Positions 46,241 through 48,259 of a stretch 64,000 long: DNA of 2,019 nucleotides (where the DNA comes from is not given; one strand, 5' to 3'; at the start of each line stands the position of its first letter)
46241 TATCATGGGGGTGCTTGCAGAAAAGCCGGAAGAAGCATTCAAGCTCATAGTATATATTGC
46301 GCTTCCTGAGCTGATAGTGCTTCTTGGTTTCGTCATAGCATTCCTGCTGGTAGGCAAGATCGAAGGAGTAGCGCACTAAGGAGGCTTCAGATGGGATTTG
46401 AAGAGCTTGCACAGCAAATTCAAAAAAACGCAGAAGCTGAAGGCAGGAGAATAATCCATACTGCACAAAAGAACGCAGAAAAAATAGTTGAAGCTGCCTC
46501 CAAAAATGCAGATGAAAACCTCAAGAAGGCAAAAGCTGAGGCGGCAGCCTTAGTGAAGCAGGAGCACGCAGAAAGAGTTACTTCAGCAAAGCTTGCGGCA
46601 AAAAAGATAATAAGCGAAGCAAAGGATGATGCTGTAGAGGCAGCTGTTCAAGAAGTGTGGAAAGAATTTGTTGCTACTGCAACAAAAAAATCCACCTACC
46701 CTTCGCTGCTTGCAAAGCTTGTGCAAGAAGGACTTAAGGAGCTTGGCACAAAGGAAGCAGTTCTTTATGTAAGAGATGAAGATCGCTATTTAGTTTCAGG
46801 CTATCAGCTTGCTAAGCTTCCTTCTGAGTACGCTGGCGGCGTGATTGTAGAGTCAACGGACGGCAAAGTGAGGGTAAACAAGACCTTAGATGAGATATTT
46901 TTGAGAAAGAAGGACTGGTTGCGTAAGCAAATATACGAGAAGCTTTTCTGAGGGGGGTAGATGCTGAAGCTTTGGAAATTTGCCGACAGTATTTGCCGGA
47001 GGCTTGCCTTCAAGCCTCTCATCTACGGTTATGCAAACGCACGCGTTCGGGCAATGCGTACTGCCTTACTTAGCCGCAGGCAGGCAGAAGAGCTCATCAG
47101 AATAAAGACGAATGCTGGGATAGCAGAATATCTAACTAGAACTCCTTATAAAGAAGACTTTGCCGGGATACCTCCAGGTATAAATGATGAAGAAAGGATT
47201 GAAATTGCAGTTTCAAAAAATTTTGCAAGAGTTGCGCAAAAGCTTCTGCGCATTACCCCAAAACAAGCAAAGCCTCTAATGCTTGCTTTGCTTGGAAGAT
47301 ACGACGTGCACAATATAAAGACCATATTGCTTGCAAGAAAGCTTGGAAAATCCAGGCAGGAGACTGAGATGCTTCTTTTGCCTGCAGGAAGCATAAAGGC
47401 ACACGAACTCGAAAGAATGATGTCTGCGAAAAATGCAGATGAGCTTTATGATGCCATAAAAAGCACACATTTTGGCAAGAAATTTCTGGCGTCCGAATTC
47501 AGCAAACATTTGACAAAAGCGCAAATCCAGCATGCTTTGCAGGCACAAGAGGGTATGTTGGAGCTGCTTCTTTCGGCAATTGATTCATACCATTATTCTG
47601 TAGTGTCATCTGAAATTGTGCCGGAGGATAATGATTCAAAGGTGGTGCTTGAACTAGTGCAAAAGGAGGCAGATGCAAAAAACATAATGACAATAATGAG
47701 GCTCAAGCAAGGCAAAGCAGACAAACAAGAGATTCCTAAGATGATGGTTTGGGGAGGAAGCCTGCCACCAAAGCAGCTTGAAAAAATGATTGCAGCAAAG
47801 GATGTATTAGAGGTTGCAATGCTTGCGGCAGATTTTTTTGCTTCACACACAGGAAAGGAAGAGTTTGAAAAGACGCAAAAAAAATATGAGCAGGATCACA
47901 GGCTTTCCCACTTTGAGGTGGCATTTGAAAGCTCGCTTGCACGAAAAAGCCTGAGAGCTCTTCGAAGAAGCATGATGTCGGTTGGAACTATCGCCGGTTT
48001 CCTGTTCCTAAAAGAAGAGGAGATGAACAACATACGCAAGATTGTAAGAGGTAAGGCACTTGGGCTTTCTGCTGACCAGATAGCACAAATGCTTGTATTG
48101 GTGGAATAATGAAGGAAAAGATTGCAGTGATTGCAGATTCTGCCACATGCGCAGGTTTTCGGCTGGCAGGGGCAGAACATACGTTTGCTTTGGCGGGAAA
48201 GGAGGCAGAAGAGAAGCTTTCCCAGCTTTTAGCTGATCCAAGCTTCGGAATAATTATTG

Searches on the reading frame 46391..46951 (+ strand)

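Call 22: search_protein_families(library=pfam, proteins=[window:46391-46951:+])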
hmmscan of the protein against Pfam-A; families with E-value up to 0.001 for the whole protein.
window:46391-46951:+ (186 aa): 1 family
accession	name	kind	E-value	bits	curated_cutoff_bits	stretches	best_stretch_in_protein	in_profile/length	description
PF01991.23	vATP-synt_E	-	1.4e-24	87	24.2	2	9-143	1-134/199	ATP synthase (E/31 kDa) subunit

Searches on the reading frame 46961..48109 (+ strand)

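Call 23: search_protein_families(library=pfam, proteins=[window:46961-48109:+])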
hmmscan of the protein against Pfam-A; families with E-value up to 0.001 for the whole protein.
window:46961-48109:+ (382 aa): 1 family
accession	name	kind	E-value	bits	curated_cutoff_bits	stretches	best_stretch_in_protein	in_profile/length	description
PF01992.21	vATP-synt_AC39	-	2.4e-63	215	29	1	25-376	1-338/339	ATP synthase (C/AC39) subunit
